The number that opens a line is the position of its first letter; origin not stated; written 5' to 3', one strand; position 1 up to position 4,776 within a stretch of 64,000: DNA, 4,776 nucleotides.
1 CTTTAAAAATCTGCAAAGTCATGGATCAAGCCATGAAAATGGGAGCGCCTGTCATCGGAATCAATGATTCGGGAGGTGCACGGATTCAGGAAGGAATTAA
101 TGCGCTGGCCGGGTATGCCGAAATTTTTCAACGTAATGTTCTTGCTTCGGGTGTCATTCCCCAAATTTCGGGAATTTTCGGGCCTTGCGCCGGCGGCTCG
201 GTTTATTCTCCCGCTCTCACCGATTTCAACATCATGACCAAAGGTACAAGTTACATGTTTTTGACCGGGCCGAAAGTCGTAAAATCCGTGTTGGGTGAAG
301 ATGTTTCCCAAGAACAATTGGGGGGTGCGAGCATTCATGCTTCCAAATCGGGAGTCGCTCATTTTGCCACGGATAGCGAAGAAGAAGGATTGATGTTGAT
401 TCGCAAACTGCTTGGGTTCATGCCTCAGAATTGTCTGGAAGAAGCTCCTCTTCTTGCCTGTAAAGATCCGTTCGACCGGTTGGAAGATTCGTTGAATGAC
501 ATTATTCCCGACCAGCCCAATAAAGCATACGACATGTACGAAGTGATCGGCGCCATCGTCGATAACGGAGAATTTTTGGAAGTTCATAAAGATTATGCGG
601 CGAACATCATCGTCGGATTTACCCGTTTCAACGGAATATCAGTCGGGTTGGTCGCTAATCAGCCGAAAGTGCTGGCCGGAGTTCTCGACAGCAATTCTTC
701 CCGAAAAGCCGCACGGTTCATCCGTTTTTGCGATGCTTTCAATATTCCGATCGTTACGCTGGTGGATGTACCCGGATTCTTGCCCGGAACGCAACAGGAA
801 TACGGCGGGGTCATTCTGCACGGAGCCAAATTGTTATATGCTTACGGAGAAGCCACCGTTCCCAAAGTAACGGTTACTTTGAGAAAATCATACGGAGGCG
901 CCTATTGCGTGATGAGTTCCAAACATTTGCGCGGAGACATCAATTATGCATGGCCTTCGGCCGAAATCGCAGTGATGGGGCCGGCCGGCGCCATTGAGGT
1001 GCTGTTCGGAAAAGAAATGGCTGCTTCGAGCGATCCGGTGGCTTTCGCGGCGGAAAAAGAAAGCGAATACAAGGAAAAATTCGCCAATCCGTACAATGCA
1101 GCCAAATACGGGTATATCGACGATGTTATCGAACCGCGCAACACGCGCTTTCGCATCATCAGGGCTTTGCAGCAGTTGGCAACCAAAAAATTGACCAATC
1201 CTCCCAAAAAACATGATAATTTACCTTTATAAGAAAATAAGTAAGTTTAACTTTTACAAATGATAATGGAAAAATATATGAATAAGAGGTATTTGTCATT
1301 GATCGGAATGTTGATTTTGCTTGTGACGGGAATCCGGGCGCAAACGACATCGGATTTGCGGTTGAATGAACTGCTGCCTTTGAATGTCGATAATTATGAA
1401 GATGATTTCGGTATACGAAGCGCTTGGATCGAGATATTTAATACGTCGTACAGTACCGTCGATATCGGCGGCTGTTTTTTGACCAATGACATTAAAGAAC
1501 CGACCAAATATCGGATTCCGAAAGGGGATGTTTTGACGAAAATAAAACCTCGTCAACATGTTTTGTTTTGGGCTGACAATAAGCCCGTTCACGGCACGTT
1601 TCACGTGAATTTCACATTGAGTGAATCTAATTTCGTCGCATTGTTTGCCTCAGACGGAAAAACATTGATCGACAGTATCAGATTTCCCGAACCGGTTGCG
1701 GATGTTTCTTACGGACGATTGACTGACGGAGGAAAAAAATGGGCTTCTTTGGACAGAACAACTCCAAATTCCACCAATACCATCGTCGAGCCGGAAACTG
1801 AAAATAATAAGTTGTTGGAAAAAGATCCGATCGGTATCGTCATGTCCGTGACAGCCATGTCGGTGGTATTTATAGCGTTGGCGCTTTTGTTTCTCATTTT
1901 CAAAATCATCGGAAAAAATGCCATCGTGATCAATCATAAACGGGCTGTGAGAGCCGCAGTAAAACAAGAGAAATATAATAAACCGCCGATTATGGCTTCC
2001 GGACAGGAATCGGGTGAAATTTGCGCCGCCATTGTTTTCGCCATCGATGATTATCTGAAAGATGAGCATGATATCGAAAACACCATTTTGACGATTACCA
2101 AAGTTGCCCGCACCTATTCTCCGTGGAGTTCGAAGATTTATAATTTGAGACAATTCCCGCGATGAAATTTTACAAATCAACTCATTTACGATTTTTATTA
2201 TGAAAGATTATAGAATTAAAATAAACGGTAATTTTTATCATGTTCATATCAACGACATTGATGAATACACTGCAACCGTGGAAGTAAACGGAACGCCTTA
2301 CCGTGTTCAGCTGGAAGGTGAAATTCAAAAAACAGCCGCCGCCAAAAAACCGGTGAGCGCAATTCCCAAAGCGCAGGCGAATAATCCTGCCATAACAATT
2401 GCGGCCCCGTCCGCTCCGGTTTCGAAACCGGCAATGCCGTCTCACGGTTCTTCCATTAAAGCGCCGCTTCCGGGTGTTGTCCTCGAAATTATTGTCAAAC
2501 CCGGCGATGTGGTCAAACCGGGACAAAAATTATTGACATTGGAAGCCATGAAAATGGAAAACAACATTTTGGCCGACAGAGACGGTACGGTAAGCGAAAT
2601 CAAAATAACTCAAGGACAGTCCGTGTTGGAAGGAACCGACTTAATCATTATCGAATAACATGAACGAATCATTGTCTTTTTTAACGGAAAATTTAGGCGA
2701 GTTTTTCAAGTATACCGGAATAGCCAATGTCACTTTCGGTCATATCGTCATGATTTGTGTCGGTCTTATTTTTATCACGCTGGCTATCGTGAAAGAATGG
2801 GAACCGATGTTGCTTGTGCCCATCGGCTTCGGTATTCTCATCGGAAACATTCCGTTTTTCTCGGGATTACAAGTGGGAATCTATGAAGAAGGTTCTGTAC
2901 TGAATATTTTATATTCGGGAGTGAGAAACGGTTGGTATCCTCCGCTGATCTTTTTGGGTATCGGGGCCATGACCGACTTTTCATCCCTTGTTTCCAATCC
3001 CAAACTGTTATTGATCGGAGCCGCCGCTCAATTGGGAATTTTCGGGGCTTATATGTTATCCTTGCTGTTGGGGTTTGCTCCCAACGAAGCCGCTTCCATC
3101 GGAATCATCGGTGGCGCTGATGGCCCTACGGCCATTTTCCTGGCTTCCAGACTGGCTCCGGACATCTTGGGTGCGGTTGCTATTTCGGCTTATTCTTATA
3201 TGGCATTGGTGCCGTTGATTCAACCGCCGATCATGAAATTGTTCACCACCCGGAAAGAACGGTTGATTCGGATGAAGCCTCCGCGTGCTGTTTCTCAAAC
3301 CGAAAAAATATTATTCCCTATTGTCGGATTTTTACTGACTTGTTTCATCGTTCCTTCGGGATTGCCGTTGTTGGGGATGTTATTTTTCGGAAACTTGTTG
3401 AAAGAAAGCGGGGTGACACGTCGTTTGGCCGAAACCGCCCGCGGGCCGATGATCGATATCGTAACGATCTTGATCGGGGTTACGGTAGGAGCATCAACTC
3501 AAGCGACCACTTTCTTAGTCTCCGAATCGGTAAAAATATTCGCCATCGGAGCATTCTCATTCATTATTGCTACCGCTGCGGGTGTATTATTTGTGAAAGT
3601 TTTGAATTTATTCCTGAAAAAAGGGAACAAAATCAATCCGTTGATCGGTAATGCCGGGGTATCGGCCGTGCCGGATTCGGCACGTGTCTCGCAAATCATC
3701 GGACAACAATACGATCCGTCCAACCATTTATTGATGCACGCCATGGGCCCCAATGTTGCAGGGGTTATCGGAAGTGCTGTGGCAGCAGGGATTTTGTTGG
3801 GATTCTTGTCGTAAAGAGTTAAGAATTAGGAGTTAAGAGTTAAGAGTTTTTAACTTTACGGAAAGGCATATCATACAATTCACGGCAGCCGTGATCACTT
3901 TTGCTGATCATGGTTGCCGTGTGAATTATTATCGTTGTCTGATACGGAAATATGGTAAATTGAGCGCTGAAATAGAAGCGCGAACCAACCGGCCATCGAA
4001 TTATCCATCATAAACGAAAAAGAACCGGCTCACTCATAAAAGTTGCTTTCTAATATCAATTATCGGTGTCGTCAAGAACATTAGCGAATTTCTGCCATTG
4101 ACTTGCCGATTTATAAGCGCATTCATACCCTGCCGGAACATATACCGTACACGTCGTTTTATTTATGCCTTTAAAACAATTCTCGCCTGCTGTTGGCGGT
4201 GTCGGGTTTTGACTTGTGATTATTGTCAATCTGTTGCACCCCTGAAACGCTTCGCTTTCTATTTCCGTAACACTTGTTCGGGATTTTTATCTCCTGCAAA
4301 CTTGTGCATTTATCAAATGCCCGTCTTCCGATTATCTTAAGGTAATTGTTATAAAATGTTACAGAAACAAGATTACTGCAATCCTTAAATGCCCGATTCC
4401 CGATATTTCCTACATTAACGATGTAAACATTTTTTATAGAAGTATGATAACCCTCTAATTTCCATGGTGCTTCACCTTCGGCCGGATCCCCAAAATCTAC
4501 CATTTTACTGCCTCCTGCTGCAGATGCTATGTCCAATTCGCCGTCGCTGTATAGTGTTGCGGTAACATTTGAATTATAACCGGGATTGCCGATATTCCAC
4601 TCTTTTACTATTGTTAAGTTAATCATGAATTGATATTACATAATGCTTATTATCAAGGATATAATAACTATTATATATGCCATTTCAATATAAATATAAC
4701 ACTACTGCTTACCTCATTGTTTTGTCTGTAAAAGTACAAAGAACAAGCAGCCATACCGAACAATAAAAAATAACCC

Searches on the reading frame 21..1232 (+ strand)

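Call 63: search_protein_families(library=pfam, proteins=[window:21-1232:+], max_evalue=0.001)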
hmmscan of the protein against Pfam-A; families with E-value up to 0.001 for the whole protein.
window:21-1232:+ (403 aa): 2 families
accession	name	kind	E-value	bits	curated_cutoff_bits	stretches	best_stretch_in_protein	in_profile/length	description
PF01039.27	Carboxyl_trans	-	2e-165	551.6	22.3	1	1-401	85-493/493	Carboxyl transferase domain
PF03255.19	ACCA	-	9e-09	35.4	23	1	196-298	94-205/310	Acetyl co-enzyme A carboxylase carboxyltransferase-like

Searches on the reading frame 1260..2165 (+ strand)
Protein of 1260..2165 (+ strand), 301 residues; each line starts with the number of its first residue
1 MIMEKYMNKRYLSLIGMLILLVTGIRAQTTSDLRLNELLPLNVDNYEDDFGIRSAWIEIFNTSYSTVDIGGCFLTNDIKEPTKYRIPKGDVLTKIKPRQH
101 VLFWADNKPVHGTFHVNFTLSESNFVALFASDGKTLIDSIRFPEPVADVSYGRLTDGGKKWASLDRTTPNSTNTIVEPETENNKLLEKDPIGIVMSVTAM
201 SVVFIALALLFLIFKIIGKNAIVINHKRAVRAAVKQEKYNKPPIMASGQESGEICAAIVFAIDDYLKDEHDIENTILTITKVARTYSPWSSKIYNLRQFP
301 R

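Call 63: search_protein_families(library=pfam, proteins=[window:1260-2165:+], max_evalue=0.001)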
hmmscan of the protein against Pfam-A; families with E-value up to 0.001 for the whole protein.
window:1260-2165:+ (301 aa): 2 families
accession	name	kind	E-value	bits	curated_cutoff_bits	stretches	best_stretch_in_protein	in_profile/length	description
PF00932.25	LTD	-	8.1e-11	42.7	34.3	1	27-141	2-106/109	Lamin Tail Domain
PF04277.18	OAD_gamma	-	5.7e-09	37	27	1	192-265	3-75/76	Oxaloacetate decarboxylase, gamma chain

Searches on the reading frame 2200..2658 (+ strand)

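Call 63: search_protein_families(library=pfam, proteins=[window:2200-2658:+], max_evalue=0.001)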
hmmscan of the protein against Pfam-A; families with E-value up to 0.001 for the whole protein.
window:2200-2658:+ (152 aa): 5 families
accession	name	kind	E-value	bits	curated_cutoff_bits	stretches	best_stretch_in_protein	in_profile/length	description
PF00364.28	Biotin_lipoyl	-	3.3e-18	65.7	22.1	1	79-151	5-73/73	Biotin-requiring enzyme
PF13533.13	Biotin_lipoyl_2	-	7.8e-11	42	29.8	1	85-115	2-32/32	Biotin-lipoyl like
PF13437.12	HlyD_3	-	8.8e-10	39.7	22.2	1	86-116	2-32/106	HlyD family secretion protein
PF16576.10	HlyD_D23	-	1e-07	31.9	30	0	81-116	106-141/214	Barrel-sandwich domain of CusB or HlyD membrane-fusion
PF13375.12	RnfC_N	-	0.00059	20.3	25.6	0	94-151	41-96/101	RnfC Barrel sandwich hybrid domain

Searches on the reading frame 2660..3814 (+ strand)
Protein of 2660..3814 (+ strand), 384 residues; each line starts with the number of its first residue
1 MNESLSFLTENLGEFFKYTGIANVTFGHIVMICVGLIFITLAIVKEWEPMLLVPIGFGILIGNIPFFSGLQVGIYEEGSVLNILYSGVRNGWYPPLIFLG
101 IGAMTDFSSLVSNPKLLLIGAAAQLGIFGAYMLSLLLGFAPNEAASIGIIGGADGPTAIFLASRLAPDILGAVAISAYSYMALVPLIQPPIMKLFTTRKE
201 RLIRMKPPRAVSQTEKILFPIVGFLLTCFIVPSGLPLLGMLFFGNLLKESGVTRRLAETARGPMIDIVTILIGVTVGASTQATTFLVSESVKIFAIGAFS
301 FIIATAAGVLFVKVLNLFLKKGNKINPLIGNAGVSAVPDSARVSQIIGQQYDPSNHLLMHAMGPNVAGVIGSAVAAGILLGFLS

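Call 63: search_protein_families(library=pfam, proteins=[window:2660-3814:+], max_evalue=0.001)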
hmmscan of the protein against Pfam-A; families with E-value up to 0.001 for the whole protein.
window:2660-3814:+ (384 aa): 1 family
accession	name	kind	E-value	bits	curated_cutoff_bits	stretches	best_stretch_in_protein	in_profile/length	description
PF03977.18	OAD_beta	-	1.4e-148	495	31.6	1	28-382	2-348/349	Na+-transporting oxaloacetate decarboxylase beta subunit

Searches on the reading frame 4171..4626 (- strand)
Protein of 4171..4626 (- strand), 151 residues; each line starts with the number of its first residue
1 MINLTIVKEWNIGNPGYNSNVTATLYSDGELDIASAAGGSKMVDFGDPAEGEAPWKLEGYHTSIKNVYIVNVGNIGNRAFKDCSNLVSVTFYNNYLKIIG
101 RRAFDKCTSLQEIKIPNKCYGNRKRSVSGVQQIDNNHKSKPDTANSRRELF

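Call 63: search_protein_families(library=pfam, proteins=[window:4171-4626:-], max_evalue=0.001)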
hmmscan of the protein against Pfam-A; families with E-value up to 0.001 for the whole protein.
window:4171-4626:- (151 aa): 2 families
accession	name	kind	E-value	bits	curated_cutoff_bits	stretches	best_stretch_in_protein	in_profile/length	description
PF13306.12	LRR_5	-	1.3e-11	44.9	27.7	1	60-126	9-74/127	BspA type Leucine rich repeat region (6 copies)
PF13855.12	LRR_8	-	1.7e-05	24.9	27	1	72-115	13-56/61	Leucine rich repeat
